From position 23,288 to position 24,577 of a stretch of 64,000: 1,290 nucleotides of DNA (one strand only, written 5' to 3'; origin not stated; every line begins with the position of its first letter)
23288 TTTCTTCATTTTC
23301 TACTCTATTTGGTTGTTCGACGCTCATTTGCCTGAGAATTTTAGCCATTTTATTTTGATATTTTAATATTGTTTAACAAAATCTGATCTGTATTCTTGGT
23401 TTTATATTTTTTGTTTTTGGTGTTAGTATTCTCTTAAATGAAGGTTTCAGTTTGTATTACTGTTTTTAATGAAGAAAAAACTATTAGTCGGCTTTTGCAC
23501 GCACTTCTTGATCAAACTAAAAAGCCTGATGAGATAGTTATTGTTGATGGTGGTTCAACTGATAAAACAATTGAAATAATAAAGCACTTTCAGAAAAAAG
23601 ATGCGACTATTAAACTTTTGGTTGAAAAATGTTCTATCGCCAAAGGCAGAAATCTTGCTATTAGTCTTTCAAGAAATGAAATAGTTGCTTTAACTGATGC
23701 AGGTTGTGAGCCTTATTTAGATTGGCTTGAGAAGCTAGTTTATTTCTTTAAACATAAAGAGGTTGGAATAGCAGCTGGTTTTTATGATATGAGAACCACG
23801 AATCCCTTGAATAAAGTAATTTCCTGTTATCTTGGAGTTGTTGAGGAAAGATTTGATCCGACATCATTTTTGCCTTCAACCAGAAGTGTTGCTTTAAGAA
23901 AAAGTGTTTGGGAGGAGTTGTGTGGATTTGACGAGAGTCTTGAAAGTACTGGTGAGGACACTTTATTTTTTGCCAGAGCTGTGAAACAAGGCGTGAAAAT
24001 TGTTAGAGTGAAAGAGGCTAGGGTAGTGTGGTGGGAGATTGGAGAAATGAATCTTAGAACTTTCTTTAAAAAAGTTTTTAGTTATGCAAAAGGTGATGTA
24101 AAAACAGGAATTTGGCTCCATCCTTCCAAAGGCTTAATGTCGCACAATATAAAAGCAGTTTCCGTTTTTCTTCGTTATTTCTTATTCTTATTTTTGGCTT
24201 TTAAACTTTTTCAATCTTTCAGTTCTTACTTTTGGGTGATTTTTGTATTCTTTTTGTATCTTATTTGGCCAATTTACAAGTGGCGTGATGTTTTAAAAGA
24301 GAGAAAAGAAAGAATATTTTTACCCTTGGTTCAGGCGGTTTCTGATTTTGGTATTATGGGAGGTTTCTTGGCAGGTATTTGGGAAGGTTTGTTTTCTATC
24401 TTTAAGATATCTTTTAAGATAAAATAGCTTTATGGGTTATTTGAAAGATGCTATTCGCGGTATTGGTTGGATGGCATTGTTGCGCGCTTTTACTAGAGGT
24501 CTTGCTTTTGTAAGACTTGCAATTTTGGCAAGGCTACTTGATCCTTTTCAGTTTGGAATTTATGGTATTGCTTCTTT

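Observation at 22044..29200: Eight-gene surface glycosylation island ending in a Wzy_C/O-antigen-ligase-like protein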

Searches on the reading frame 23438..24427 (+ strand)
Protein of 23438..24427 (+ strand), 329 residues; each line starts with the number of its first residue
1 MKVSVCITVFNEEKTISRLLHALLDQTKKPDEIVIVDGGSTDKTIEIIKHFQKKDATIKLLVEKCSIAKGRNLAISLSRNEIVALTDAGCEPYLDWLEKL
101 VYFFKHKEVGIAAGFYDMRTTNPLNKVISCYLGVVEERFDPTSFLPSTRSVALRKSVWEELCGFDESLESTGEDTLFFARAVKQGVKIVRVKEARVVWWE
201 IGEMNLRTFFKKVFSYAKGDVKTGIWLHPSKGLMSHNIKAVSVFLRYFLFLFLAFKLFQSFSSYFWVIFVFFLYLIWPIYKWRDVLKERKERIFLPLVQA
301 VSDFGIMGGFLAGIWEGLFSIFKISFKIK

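Call 4: search_protein_families(library=pfam, proteins=[window:23438-24427:+], max_evalue=0.01)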
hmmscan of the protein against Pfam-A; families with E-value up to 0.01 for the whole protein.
window:23438-24427:+ (329 aa): 4 families
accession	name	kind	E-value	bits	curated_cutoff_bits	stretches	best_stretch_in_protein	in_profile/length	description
PF00535.33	Glycos_transf_2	-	3.2e-26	92.7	23.3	1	4-123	1-122/168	Glycosyl transferase family 2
PF10111.15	Glyco_tranf_2_2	-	1.5e-11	44.7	27.3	1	4-188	1-206/276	Glycosyltransferase like family 2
PF13641.12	Glyco_tranf_2_3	-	4e-11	43.8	27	1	3-196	3-209/230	Glycosyltransferase like family 2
PF13632.12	Glyco_trans_2_3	-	1.6e-09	38.3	27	1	96-276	15-194/198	Glycosyl transferase family group 2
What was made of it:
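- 23438..24427 (+): Membrane-embedded GT2 (329 aa: a GT-A domain plus three C-terminal helices). It is the first gene of the six-gene operon and probably acts on a lipid-linked acceptor. PF00535 3e-26 and PF13632 (call 4).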

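Call 5: search_protein_families(library=ncbifam, proteins=[window:23438-24427:+], max_evalue=0.01)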
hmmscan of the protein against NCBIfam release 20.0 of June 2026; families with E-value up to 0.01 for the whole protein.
window:23438-24427:+ (329 aa): 21 families
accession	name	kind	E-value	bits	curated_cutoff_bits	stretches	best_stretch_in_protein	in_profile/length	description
TIGR03965.1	mycofact_glyco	equivalog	4e-22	78.7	280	1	2-222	75-302/467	mycofactocin biosynthesis glycosyltransferase MftF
NF038302.1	EPS_HpsE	equivalog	1.6e-15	56.9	300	1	2-165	2-182/307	hormogonium polysaccharide biosynthesis glycosyltransferase HpsE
NF041875.1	EPS_EpsD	equivalog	5.3e-15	55.6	370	1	3-224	1-231/325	exopolysaccharide biosynthesis glycosyltransferase EpsD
NF007482.0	PRK10073.1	equivalog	9e-15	54.5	423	1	2-113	7-119/334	glycosyltransferase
TIGR04283.1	glyco_like_mftF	equivalog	1.4e-14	54.2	182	1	3-192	1-179/221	TIGR04283 family arsenosugar biosynthesis glycosyltransferase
NF047683.1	TeichurnBiosyTuaG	equivalog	3.1e-14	53.2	400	1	2-129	7-138/252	teichuronic acid biosynthesis protein TuaG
NF041394.1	GtaseAglG_Halo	equivalog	4.5e-11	42.6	440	1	1-200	1-209/304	glucosyl-dolichyl phosphate glucuronosyltransferase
NF053739.1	GlytfEpsEBac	equivalog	1.6e-09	37.2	450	1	2-107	2-110/265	glycosyltransferase EpsE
TIGR03937.1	PgaC_IcaA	equivalog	2.1e-09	36.9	422.3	1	2-88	46-134/407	poly-beta-1,6-N-acetyl-D-glucosamine synthase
NF045692.1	OglycostaseCruG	equivalog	2.1e-09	36.8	600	1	2-64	42-104/386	2'-O-glycosyltransferase CruG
NF047588.1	GlcsyltransPgfSStrep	equivalog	3.3e-08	33.1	500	1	1-62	1-66/308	glycosyltransferase PgfS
NF010496.0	PRK13915.1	equivalog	2.1e-07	30.3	262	1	2-89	32-126/307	glucosyl-3-phosphoglycerate synthase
NF038299.1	EPS_HpsN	equivalog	5.6e-07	28.8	425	1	2-114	2-117/317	hormogonium polysaccharide biosynthesis glycosyltransferase HpsN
NF050050.1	ProtGlycPglI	equivalog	1e-06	28.4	500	1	2-64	3-65/306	GalNAc(5)-diNAcBac-PP-undecaprenol beta-1,3-glucosyltransferase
TIGR04195.1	S_glycosyl_SunS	equivalog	2.9e-06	26.4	350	1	4-88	60-140/421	SunS family peptide S-glycosyltransferase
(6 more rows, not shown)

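Call 15: search_solved_structures(query=window:23438-24424:+, max_evalue=0.001)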
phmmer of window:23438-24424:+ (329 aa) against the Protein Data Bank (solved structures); distinct sequences matched with E-value up to 0.001: 15.
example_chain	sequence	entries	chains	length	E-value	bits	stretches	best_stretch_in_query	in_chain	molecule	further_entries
2z87_A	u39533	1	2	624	2.3e-09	40.1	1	3-171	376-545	Chondroitin synthase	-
2z86_A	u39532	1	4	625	2.3e-09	40.1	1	3-171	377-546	Chondroitin synthase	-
9omh_A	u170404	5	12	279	2.2e-07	33.6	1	3-59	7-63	Glycosyltransferase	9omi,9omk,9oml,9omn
9omj_A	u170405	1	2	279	2.2e-07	33.6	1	3-59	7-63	Glycosyltransferase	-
9omm_A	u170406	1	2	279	5.1e-07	32.4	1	3-59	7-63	Glycosyltransferase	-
5hea_A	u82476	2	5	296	6.1e-07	32.2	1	3-89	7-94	Putative glycosyltransferase (GalT1)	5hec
5tze_C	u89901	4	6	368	8.9e-07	31.6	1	1-89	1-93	Glycosyl transferase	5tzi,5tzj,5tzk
6p61_A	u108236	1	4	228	9.4e-07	31.5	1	3-104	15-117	Glycosyltransferase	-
8bz4_A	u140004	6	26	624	1.3e-06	31.1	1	2-205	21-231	Glycosyltransferase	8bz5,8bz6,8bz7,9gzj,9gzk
5tz8_A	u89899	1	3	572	1.8e-06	30.6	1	1-89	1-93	Glycosyl transferase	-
8bz8_A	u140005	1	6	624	1.1e-05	28.1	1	2-122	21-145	Glycosyltransferase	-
3bcv_A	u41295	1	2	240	0.0001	24.9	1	2-94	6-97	Putative glycosyltransferase protein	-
1xhb_A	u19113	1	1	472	0.00019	23.9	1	4-117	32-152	Polypeptide N-acetylgalactosaminyltransferase 1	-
8v9q_A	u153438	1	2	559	0.00024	23.7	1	4-117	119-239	Polypeptide N-acetylgalactosaminyltransferase 1 soluble form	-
22ao_A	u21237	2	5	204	0.00052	22.5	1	3-77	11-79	GmaR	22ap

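Call 44: find_homologous_proteins(query=window:23438-24424:+, max_evalue=0.00001)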
Query window:23438-24424:+ (329 aa): 2496 proteins with E <= 0.00001 among 3970 candidates; the best 120 are listed.
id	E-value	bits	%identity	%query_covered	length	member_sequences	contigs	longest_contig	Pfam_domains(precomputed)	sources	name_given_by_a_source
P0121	5.4e-217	737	100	100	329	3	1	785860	PF13632.13,PF10111.15,PF13641.13,PF00535.33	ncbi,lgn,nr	ncbi:MAG: hypothetical protein KatS3mg088_526 [Patescibacteria group bacterium]|nr:MAG: hypothetical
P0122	1.5e-148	512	72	96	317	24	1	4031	PF10111.15,PF13641.13,PF00535.33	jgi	jgi:glycosyltransferase involved in cell wall biosynthesis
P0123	1.5e-138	480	66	98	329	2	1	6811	PF13632.13,PF10111.15,PF13506.14,PF13641.13,PF00535.33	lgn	-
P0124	6.0e-131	455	63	98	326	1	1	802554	PF13632.13,PF10111.15,PF13641.13,PF00535.33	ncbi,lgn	-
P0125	1.0e-128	447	61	95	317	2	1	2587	PF10111.15,PF13641.13,PF00535.33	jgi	jgi:glycosyltransferase involved in cell wall biosynthesis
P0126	1.3e-127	444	64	98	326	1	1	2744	PF13632.13,PF10111.15,PF13641.13,PF00535.33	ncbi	-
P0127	6.1e-126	438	60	97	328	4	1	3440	PF13632.13,PF10111.15,PF13641.13,PF00535.33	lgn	-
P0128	2.0e-125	436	60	98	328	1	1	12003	PF13632.13,PF10111.15,PF13506.14,PF13641.13,PF00535.33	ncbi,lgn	-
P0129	6.7e-117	408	59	95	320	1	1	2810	PF13632.13,PF10111.15,PF13506.14,PF13641.13,PF00535.33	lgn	-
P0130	1.5e-113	397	59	97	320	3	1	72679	PF10111.15,PF13641.13,PF00535.33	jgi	-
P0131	3.1e-113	396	56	95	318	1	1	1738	PF13632.13,PF10111.15,PF13641.13,PF00535.33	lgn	-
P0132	2.2e-111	390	57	95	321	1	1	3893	PF10111.15,PF13641.13,PF00535.33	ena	-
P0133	7.0e-111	389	58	97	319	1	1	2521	PF13632.13,PF10111.15,PF13506.14,PF13641.13,PF00535.33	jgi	-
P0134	1.6e-110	387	57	95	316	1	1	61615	PF10111.15,PF13506.14,PF13641.13,PF00535.33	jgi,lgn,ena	-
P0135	4.6e-110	386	57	95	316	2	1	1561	PF10111.15,PF13641.13,PF00535.33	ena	-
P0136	1.9e-108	381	53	95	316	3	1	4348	PF13632.13,PF10111.15,PF13506.14,PF13641.13,PF00535.33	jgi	-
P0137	2.0e-108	381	53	95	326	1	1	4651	PF10111.15,PF13506.14,PF13641.13,PF00535.33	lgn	-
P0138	2.5e-108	380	55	95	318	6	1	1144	PF10111.15,PF13506.14,PF13641.13,PF00535.33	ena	-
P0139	5.8e-108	379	56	95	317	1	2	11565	PF13632.13,PF10111.15,PF13506.14,PF13641.13,PF00535.33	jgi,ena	-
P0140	4.0e-107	376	56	95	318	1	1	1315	PF10111.15,PF13641.13,PF00535.33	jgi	-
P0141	4.3e-107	376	53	95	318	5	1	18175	PF10111.15,PF13506.14,PF13641.13,PF00535.33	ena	-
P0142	4.4e-107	376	55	95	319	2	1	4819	PF10111.15,PF13641.13,PF00535.33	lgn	-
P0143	4.6e-107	376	53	95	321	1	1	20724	PF13632.13,PF10111.15,PF13506.14,PF13641.13,PF00535.33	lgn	-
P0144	5.2e-107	376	55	95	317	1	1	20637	PF10111.15,PF13641.13,PF00535.33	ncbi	-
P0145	1.0e-106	375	55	95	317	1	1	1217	PF10111.15,PF13641.13,PF00535.33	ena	-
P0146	1.2e-106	375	54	95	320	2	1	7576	PF13632.13,PF10111.15,PF13506.14,PF13641.13,PF00535.33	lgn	-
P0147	2.2e-106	374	55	95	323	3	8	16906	PF13632.13,PF10111.15,PF13506.14,PF13641.13,PF00535.33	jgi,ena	-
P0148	3.6e-106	373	54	96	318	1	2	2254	PF13632.13,PF10111.15,PF13506.14,PF13641.13,PF00535.33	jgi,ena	-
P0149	4.3e-106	373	54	95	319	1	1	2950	PF10111.15,PF13506.14,PF13641.13,PF00535.33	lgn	-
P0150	4.8e-106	373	54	95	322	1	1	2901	PF10111.15,PF13641.13,PF00535.33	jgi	jgi:glycosyltransferase involved in cell wall biosynthesis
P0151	5.5e-106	373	53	97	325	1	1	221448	PF13632.13,PF10111.15,PF13641.13,PF00535.33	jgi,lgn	-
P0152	9.1e-106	372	56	95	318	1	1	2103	PF10111.15,PF13506.14,PF13641.13,PF00535.33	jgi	-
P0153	1.0e-105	372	53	96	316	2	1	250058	PF13632.13,PF10111.15,PF13641.13,PF00535.33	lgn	-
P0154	1.1e-105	372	54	95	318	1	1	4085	PF13632.13,PF10111.15,PF13506.14,PF13641.13,PF00535.33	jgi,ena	-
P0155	1.7e-105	371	54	95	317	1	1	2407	PF10111.15,PF13641.13,PF00535.33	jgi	jgi:glycosyltransferase involved in cell wall biosynthesis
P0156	1.9e-105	371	54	95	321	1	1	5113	PF10111.15,PF13641.13,PF00535.33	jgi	jgi:glycosyltransferase involved in cell wall biosynthesis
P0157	2.0e-105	371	55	95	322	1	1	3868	PF13632.13,PF10111.15,PF13641.13,PF00535.33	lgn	-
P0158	2.9e-105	370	53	95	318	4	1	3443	PF13632.13,PF10111.15,PF13506.14,PF13641.13,PF00535.33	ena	-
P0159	8.1e-105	369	54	95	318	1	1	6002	PF10111.15,PF13641.13,PF00535.33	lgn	-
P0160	2.1e-104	367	53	95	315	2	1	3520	PF10111.15,PF13641.13,PF00535.33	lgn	-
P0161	2.2e-104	367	54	95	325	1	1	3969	PF13632.13,PF10111.15,PF13506.14,PF13641.13,PF00535.33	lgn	-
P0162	3.2e-104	367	53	95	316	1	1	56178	PF10111.15,PF13641.13,PF00535.33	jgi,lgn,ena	-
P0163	4.6e-104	366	54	96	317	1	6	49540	PF10111.15,PF13506.14,PF13641.13,PF00535.33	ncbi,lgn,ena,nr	ncbi:glycosyltransferase [Candidatus Microgenomates bacterium]|nr:glycosyltransferase [Candidatus Mi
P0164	5.1e-104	366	55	95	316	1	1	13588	PF10111.15,PF13641.13,PF00535.33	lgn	-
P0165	1.8e-103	364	52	95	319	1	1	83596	PF10111.15,PF13641.13,PF00535.33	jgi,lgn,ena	-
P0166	1.9e-103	364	52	95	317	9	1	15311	PF13632.13,PF10111.15,PF13506.14,PF13641.13,PF00535.33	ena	-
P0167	1.9e-103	364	53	96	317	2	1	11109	PF10111.15,PF13641.13,PF00535.33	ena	-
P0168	2.5e-103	364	51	95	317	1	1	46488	PF13632.13,PF10111.15,PF13506.14,PF13641.13,PF00535.33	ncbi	-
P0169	4.1e-103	363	54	95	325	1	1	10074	PF10111.15,PF13641.13,PF00535.33,PF02709.21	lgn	-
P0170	6.0e-103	363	53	95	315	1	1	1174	PF10111.15,PF13641.13,PF00535.33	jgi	jgi:glycosyltransferase involved in cell wall biosynthesis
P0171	7.4e-103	362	52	95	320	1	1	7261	PF10111.15,PF13641.13,PF00535.33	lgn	-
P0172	1.0e-102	362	52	95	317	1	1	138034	PF10111.15,PF13641.13,PF00535.33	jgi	jgi:glycosyltransferase involved in cell wall biosynthesis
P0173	1.2e-102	362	54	95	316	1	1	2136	PF13632.13,PF10111.15,PF13506.14,PF13641.13,PF00535.33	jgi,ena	-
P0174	1.9e-102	361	55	95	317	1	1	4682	PF13632.13,PF10111.15,PF13506.14,PF13641.13,PF00535.33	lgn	-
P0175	2.8e-102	360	52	95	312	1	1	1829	PF10111.15,PF13641.13,PF00535.33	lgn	-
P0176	3.2e-102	360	52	95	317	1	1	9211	PF10111.15,PF13641.13,PF00535.33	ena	-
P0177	9.9e-102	359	52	95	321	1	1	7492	PF13632.13,PF10111.15,PF13506.14,PF13641.13,PF00535.33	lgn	-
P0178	2.0e-101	358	53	95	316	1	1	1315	PF10111.15,PF13506.14,PF13641.13,PF00535.33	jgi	-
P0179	2.4e-101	357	54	95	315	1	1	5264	PF13632.13,PF10111.15,PF13506.14,PF13641.13,PF00535.33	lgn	-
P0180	2.9e-101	357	53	96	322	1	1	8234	PF10111.15,PF13506.14,PF13641.13,PF00535.33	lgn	-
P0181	3.6e-101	357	50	97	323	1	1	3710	PF10111.15,PF13506.14,PF13641.13,PF00535.33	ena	-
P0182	3.7e-101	357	52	95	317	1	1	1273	PF10111.15,PF13641.13,PF00535.33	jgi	jgi:glycosyltransferase involved in cell wall biosynthesis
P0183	6.4e-101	356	52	95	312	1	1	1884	PF13632.13,PF13641.13,PF00535.33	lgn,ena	-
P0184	1.0e-100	355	52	95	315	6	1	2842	PF13632.13,PF10111.15,PF13506.14,PF13641.13,PF00535.33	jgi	-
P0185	1.1e-100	355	52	95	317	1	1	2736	PF10111.15,PF13641.13,PF00535.33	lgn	-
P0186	1.1e-100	355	53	96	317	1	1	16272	PF10111.15,PF13641.13,PF00535.33,PF02709.21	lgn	-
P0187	2.0e-100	354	52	95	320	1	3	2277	PF10111.15,PF13641.13,PF00535.33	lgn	-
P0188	8.6e-100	352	47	95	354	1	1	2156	PF13632.13,PF10111.15,PF13641.13,PF00535.33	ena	-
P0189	9.1e-100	352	54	95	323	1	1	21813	PF13632.13,PF10111.15,PF13506.14,PF13641.13,PF00535.33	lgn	-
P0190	9.8e-100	352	51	95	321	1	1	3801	PF10111.15,PF13641.13,PF00535.33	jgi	jgi:glycosyltransferase involved in cell wall biosynthesis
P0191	1.1e-99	352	51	95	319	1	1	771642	PF13632.13,PF10111.15,PF13641.13,PF00535.33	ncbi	-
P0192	4.8e-99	350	51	95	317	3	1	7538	PF13632.13,PF10111.15,PF13506.14,PF13641.13,PF00535.33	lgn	-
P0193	5.0e-99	350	51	97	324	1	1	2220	PF10111.15,PF13506.14,PF13641.13,PF00535.33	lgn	-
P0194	6.0e-99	349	50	95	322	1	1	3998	PF10111.15,PF13506.14,PF13641.13,PF00535.33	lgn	-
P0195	8.5e-99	349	52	96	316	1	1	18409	PF10111.15,PF13506.14,PF13641.13,PF00535.33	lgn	-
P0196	1.9e-98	348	53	95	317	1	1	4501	PF10111.15,PF13506.14,PF13641.13,PF00535.33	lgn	-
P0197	2.8e-98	347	52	95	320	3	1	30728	PF13632.13,PF10111.15,PF13506.14,PF13641.13,PF00535.33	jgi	-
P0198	3.5e-98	347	52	95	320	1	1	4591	PF10111.15,PF13641.13,PF00535.33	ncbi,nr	ncbi:MAG: glycosyltransferase [Candidatus Woesebacteria bacterium]|nr:glycosyltransferase [Candidatu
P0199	4.1e-98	347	49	95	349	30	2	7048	PF10111.15,PF13641.13,PF00535.33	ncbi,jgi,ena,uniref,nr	ncbi:hypothetical protein CO176_01155 [Candidatus Woesebacteria bacterium CG_4_9_14_3_um_filter_39_1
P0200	7.0e-98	346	50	95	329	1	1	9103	PF13632.13,PF10111.15,PF13506.14,PF13641.13,PF00535.33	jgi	-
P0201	7.5e-98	346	51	95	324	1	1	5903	PF10111.15,PF13641.13,PF00535.33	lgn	-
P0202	7.9e-98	346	51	95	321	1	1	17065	PF13632.13,PF10111.15,PF13506.14,PF13641.13,PF00535.33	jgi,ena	-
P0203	7.9e-98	346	52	95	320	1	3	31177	PF13632.13,PF10111.15,PF13506.14,PF13641.13,PF00535.33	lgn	-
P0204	2.1e-97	344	50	95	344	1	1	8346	PF13632.13,PF10111.15,PF13641.13,PF00535.33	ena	-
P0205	2.4e-97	344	50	95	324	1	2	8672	PF10111.15,PF13641.13,PF00535.33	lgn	-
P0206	2.7e-97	344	53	95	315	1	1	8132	PF10111.15,PF13641.13,PF00535.33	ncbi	-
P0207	3.2e-97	344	52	95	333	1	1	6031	PF13632.13,PF10111.15,PF13506.14,PF13641.13,PF00535.33,PF02709.21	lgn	-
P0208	3.6e-97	344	50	95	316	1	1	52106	PF10111.15,PF13641.13,PF00535.33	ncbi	-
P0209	3.6e-97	344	53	96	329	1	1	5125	PF10111.15,PF13641.13,PF00535.33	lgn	-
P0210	3.9e-97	343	54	96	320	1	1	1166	PF10111.15,PF13641.13,PF00535.33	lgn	-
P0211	4.0e-97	343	50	98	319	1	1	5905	PF13632.13,PF10111.15,PF13506.14,PF13641.13,PF00535.33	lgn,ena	-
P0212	4.4e-97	343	52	95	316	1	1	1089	PF10111.15,PF13506.14,PF13641.13,PF00535.33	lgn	-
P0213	4.5e-97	343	51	95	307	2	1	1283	PF10111.15,PF13641.13,PF00535.33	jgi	jgi:glycosyltransferase involved in cell wall biosynthesis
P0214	5.6e-97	343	53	94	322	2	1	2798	PF10111.15,PF13506.14,PF13641.13,PF00535.33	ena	-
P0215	5.6e-97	343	52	95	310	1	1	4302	PF13632.13,PF10111.15,PF13506.14,PF13641.13,PF00535.33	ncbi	-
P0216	7.2e-97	343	49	95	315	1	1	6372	PF10111.15,PF13641.13,PF00535.33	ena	-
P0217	1.9e-96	341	51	95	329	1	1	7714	PF13632.13,PF10111.15,PF13506.14,PF13641.13,PF00535.33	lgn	-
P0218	2.6e-96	341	50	95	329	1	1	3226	PF13632.13,PF10111.15,PF13641.13,PF00535.33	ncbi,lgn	-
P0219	5.7e-96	340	52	95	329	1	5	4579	PF10111.15,PF13641.13,PF00535.33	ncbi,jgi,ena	-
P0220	7.5e-96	339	50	95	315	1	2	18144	PF13632.13,PF10111.15,PF13506.14,PF13641.13,PF00535.33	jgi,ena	jgi:glycosyltransferase involved in cell wall biosynthesis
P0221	1.5e-95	338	53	96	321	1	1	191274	PF10111.15,PF13641.13,PF00535.33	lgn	-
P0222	1.7e-95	338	53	95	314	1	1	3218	PF10111.15,PF13506.14,PF13641.13,PF00535.33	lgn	-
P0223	3.2e-95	337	52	95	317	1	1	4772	PF10111.15,PF13506.14,PF13641.13,PF00535.33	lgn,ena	-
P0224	1.1e-94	335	51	95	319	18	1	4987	PF10111.15,PF13506.14,PF13641.13,PF00535.33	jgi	-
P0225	2.0e-94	335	52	95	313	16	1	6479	PF13632.13,PF10111.15,PF13641.13,PF00535.33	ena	-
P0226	2.0e-94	335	53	95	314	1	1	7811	PF13632.13,PF10111.15,PF13506.14,PF13641.13,PF00535.33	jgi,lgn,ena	-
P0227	3.1e-94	334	51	95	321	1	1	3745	PF10111.15,PF13506.14,PF13641.13,PF00535.33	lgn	-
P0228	3.9e-94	334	49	97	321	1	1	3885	PF13632.13,PF10111.15,PF13506.14,PF13641.13,PF00535.33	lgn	-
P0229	5.8e-94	333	50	95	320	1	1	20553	PF13632.13,PF10111.15,PF13506.14,PF13641.13,PF00535.33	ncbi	-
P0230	7.5e-94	333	51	95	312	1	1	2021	PF13632.13,PF10111.15,PF13506.14,PF13641.13,PF00535.33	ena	-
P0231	8.9e-94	332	48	95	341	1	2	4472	PF10111.15,PF13641.13,PF00535.33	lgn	-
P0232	9.7e-94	332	49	95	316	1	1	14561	PF10111.15,PF13641.13,PF00535.33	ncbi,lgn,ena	-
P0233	1.0e-93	332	52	95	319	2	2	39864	PF13632.13,PF10111.15,PF13506.14,PF13641.13,PF00535.33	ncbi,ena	-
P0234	1.1e-93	332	53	95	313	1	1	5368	PF13632.13,PF10111.15,PF13506.14,PF13641.13,PF00535.33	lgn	-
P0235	1.2e-93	332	52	95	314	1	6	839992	PF10111.15,PF13506.14,PF13641.13,PF00535.33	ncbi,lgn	-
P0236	1.4e-93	332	50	95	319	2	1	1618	PF13632.13,PF10111.15,PF13506.14,PF13641.13,PF00535.33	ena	-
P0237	1.8e-93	331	49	95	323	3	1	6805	PF10111.15,PF13506.14,PF13641.13,PF00535.33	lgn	-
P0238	2.6e-93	331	53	95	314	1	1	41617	PF13632.13,PF10111.15,PF13506.14,PF13641.13,PF00535.33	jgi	jgi:glycosyltransferase involved in cell wall biosynthesis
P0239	3.0e-93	331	47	95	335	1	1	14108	PF10111.15,PF13641.13,PF00535.33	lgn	-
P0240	4.5e-93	330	50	95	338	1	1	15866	PF10111.15,PF13641.13,PF00535.33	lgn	-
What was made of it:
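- Its homologues carry PF13506 (call 44).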

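Call 47: search_solved_structures(query=A2, max_evalue=0.001)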
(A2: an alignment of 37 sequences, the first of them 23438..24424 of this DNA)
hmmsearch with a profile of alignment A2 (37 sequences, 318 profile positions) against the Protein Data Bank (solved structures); distinct sequences matched with E-value up to 0.001: 44.
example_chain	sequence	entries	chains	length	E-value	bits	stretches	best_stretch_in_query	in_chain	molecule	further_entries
2z87_A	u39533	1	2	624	1.4e-20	76.8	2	3-199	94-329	Chondroitin synthase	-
2z86_A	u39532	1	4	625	1.4e-20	76.8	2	3-199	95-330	Chondroitin synthase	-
5hea_A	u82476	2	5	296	1.5e-14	57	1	3-114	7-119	Putative glycosyltransferase (GalT1)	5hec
5tze_C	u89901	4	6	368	1.2e-13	54.1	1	1-110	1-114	Glycosyl transferase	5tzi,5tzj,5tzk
5tz8_A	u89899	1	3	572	2.4e-13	53.1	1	1-110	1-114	Glycosyl transferase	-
8vh7_A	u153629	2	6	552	9.6e-13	51.1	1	3-184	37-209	Heparosan synthase B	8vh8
6h1j_A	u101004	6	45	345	1e-12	51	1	2-229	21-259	Probable ss-1,3-N-acetylglucosaminyltransferase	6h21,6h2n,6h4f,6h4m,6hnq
8viw_A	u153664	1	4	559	1e-12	51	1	3-184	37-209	Heparosan synthase B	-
9omh_A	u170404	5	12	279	1.1e-12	50.9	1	2-119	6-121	Glycosyltransferase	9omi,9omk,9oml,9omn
9omj_A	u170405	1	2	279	1.1e-12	50.9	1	2-119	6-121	Glycosyltransferase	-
9omm_A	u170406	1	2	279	1.1e-12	50.9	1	2-118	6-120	Glycosyltransferase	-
6yv7_B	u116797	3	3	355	1.5e-11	47.2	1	2-189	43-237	Glycosyl transferase, family 2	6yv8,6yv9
6yv7_A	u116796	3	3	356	1.5e-11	47.2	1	2-189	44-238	Glycosyl transferase, family 2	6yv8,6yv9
6p61_A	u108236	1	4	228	3.9e-11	45.8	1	3-119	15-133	Glycosyltransferase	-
3bcv_A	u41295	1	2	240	1.7e-09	40.4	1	2-95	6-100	Putative glycosyltransferase protein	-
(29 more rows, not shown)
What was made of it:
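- On GtrB/DPM1/ArnC polyprenyl-phosphate glycosyltransferases (for the 329-aa GT2): However, the profile against the PDB gives GtrB 2.3e-6, DPMS 7.9e-5 and ArnC 5e-4, against chondroitin synthase at 1.4e-20 (call 47).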

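Call 51: predict_structure(alignment_id=A2)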
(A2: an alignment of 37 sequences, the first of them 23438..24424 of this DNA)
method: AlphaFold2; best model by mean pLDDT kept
length: 329 residues; sequences in the alignment: 37
mean_pLDDT: 92.8   pTM: 0.88
mean pLDDT of the five models: 92.8, 92.4, 91.6, 90.4, 89.0
residues with pLDDT >= 90: 258; 70-90: 65; 50-70: 5; < 50: 1
segments of 3 or more residues with pLDDT < 50: none
pLDDT, mean of each block of 10 residues (from residue 1): 97 96 98 98 98 97 96 98 96 98 97 95 94 89 88 98 90 92 95 95 94 93 83 74 93 89 89 95 93 96 97 86 70
secondary structure, 60 per line:
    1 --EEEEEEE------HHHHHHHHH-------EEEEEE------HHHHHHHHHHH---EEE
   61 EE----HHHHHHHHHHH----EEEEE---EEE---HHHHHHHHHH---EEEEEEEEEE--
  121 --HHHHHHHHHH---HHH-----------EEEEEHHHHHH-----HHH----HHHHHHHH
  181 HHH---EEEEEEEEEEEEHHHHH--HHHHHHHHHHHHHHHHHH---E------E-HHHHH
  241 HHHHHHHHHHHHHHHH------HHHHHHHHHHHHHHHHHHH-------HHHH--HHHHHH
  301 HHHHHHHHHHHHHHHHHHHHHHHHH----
elements in order: E3-9 H16-24 E32-37 H44-54 E58-62 H67-77 E82-86 E90-92 H96-105 E109-118 H123-132 E150-154 H155-160 H173-183 E187-198 H199-203 H206-223 H236-256 H263-281 H289-292 H295-325
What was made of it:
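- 23438..24427 (+): The AF2 model has pLDDT 92.8 (call 51).
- On GtrB/DPM1/ArnC polyprenyl-phosphate glycosyltransferases (for the 329-aa GT2): The architecture fits (call 51).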
